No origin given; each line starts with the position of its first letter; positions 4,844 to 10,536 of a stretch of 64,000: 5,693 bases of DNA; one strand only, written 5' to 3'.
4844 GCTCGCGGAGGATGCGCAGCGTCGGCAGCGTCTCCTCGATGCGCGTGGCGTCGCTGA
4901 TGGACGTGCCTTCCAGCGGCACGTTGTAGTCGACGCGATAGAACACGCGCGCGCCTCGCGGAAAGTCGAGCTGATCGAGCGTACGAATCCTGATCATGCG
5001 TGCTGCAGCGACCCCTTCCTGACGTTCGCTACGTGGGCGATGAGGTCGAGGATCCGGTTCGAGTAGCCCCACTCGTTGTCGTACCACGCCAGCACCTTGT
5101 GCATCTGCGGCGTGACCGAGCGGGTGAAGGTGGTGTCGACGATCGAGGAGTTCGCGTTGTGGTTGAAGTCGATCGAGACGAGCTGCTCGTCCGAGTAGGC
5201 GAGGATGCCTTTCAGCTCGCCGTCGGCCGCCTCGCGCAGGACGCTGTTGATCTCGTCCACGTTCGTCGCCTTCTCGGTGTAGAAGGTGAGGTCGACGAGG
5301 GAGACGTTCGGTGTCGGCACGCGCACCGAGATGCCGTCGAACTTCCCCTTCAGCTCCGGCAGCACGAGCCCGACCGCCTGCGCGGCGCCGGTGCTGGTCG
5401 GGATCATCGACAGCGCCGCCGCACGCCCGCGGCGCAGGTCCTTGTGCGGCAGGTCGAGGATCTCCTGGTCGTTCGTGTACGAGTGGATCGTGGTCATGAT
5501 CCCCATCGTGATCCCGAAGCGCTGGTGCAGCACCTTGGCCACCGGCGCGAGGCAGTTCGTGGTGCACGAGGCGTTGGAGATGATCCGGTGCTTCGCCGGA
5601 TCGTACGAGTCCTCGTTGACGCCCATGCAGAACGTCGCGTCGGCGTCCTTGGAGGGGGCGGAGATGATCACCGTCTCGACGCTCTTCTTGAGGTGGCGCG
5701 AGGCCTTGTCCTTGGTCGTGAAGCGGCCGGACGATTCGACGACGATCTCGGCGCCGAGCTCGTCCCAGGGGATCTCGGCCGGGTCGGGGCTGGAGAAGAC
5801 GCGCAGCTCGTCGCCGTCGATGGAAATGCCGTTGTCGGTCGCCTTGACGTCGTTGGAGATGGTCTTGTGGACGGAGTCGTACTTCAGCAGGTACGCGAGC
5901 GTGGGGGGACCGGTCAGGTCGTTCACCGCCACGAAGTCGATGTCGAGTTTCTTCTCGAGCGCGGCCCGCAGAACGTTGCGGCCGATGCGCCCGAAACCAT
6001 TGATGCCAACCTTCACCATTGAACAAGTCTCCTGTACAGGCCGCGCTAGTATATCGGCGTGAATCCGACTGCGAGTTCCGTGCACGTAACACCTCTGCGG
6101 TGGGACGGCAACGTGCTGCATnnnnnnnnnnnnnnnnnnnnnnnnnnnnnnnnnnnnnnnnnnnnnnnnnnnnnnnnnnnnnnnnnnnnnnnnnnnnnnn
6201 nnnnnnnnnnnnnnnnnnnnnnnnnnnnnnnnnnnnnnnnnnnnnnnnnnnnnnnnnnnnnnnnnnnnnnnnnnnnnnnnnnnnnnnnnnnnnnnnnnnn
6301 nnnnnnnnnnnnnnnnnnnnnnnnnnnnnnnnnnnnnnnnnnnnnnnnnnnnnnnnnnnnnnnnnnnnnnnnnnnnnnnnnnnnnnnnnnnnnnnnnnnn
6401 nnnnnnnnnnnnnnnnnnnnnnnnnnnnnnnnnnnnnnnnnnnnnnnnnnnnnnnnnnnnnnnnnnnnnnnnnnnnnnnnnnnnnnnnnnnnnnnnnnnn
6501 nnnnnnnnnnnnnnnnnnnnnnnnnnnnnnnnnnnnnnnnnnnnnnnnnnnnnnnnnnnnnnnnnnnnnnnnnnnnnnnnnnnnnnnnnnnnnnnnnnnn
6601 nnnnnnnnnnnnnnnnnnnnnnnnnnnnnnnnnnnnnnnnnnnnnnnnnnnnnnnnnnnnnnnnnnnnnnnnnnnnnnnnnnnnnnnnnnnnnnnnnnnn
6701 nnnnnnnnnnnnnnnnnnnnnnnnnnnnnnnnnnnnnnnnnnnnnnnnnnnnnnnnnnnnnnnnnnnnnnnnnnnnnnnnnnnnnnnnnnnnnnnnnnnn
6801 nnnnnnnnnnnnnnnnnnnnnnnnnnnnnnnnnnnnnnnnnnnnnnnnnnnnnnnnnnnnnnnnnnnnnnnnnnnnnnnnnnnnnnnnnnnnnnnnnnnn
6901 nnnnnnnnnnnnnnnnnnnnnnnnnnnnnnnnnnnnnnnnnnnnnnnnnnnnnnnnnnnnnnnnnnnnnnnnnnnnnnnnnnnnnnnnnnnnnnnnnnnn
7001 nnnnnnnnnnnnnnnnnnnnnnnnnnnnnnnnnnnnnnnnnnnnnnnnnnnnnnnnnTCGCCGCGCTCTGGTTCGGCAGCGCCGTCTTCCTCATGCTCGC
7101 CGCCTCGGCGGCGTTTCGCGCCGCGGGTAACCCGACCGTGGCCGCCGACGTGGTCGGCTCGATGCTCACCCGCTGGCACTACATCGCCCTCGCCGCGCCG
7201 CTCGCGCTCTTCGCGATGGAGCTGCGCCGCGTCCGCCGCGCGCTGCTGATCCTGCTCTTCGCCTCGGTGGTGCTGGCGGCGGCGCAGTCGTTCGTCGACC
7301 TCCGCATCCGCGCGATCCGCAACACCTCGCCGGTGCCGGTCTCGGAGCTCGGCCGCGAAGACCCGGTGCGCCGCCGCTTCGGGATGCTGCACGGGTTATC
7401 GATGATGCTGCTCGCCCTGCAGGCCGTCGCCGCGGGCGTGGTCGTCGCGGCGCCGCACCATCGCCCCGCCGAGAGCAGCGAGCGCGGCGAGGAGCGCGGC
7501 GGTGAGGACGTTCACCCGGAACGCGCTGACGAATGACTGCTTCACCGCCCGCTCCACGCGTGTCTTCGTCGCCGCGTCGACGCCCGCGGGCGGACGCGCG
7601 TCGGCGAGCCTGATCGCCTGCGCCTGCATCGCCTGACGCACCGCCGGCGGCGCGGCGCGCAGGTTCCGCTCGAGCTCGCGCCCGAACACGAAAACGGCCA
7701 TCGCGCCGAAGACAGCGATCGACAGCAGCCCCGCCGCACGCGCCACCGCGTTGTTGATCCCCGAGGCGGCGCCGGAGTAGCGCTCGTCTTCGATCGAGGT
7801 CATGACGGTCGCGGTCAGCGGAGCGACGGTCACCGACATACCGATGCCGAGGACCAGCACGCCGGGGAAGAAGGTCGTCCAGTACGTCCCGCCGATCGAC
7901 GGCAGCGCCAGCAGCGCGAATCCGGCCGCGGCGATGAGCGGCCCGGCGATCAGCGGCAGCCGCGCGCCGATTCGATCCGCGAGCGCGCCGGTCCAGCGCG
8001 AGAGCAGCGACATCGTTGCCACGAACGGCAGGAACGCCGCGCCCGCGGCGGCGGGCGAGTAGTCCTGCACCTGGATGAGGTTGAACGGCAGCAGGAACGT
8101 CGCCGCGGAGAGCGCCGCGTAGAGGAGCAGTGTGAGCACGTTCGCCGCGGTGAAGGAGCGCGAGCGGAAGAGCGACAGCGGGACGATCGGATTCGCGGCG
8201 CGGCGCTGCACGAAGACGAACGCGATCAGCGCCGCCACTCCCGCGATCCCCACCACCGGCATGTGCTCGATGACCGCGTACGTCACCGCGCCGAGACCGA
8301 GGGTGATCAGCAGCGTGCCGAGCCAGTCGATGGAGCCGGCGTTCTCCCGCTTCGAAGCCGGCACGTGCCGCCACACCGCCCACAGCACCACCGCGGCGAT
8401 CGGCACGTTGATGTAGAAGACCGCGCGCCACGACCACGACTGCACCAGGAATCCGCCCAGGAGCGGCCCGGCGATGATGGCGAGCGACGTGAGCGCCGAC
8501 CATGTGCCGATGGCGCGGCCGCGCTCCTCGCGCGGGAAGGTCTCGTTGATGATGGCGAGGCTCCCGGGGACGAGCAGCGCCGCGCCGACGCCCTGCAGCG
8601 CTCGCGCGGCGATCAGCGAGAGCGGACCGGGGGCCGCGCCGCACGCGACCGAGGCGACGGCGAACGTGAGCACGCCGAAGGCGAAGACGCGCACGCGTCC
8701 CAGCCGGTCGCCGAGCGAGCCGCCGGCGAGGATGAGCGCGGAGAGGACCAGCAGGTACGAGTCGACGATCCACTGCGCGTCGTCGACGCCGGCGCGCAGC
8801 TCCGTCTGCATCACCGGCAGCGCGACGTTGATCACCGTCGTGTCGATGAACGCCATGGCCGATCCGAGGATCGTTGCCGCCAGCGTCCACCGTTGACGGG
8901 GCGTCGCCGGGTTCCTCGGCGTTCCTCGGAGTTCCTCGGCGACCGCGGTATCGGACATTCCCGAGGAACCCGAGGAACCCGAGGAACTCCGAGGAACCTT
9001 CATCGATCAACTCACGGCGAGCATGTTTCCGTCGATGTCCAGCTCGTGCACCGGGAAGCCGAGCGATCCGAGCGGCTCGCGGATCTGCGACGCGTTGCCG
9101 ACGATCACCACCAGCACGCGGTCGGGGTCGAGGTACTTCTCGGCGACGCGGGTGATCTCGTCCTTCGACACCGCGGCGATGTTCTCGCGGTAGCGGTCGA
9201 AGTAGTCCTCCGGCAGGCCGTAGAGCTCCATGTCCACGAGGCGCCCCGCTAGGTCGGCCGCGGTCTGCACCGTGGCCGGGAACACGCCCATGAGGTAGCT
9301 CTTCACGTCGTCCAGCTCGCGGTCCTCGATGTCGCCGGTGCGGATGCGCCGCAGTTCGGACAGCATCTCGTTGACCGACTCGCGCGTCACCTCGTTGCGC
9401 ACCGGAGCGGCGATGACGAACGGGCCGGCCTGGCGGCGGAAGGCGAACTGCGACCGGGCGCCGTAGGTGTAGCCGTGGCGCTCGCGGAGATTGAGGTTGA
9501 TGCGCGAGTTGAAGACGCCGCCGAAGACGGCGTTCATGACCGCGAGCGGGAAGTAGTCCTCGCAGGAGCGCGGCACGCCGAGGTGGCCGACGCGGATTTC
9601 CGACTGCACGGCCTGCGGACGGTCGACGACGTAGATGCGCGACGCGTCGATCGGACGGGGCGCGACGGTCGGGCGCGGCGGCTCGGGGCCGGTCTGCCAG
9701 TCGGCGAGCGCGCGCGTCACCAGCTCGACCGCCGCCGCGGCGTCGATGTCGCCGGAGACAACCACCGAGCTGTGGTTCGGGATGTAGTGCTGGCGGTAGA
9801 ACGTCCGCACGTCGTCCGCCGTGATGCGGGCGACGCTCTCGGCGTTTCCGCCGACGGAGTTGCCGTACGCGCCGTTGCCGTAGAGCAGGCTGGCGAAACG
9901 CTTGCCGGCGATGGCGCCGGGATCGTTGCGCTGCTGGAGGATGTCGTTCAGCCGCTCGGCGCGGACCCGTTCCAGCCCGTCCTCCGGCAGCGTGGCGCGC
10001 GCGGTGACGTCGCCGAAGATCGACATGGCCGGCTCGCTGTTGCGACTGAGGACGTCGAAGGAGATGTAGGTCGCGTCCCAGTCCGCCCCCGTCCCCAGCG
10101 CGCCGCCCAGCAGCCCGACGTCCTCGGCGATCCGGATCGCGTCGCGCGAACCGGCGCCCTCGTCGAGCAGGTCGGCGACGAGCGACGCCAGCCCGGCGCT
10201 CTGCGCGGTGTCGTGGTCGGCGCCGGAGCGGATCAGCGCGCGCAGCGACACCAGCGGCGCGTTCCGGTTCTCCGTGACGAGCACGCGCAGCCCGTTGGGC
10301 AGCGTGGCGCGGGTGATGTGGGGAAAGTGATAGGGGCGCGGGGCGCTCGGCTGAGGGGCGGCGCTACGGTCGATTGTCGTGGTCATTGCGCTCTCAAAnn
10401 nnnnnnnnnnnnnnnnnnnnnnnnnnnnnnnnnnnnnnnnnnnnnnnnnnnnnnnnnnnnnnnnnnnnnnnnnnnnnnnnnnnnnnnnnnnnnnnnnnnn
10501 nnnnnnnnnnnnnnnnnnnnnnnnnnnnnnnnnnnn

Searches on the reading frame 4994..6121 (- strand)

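Call 75: search_protein_families(library=pfam, proteins=[window:4994-6121:-], max_evalue=0.0001)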
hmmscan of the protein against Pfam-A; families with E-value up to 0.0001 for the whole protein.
window:4994-6121:- (375 aa): 2 families
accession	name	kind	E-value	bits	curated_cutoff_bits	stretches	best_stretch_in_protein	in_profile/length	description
PF02800.25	Gp_dh_C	-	1.5e-66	223.3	24.4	1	191-347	1-158/158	Glyceraldehyde 3-phosphate dehydrogenase, C-terminal domain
PF00044.30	Gp_dh_N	-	1.8e-35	121.7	31.7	1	36-137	1-101/101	Glyceraldehyde 3-phosphate dehydrogenase, NAD binding domain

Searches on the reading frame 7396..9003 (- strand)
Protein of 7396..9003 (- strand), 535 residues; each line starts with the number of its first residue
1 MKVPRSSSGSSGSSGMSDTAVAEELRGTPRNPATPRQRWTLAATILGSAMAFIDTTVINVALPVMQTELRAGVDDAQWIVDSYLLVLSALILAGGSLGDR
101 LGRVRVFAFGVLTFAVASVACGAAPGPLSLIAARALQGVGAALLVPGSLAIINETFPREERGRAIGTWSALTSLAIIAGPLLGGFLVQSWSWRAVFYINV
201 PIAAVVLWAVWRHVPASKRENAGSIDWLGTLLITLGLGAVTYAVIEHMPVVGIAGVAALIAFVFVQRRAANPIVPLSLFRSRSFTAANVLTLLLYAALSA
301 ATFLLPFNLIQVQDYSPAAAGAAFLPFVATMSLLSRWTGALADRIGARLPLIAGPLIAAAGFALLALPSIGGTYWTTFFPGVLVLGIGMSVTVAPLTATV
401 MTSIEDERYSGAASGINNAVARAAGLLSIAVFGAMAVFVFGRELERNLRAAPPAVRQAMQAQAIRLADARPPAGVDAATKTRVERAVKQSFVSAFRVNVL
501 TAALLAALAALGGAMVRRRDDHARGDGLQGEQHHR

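Call 75: search_protein_families(library=pfam, proteins=[window:7396-9003:-], max_evalue=0.0001)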
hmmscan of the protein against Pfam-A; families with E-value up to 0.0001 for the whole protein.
window:7396-9003:- (535 aa): 2 families
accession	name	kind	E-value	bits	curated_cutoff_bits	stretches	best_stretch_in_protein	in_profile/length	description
PF07690.21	MFS_1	-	2.6e-57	194.7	33.4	1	45-427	2-345/347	Major Facilitator Superfamily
PF00083.30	Sugar_tr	-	5.8e-09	35.8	22.3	1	44-218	5-195/452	Sugar (and other) transporter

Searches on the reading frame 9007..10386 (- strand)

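Call 75: search_protein_families(library=pfam, proteins=[window:9007-10386:-], max_evalue=0.0001)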
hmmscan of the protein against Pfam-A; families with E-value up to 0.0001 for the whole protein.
window:9007-10386:- (459 aa): 2 families
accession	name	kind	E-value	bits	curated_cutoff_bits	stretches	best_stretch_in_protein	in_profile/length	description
PF05193.26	Peptidase_M16_C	-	2.4e-36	125.8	23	1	187-363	1-179/181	Peptidase M16 inactive domain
PF00675.25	Peptidase_M16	-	3e-07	30.9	22.3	1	35-177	2-144/149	Insulinase (Peptidase family M16)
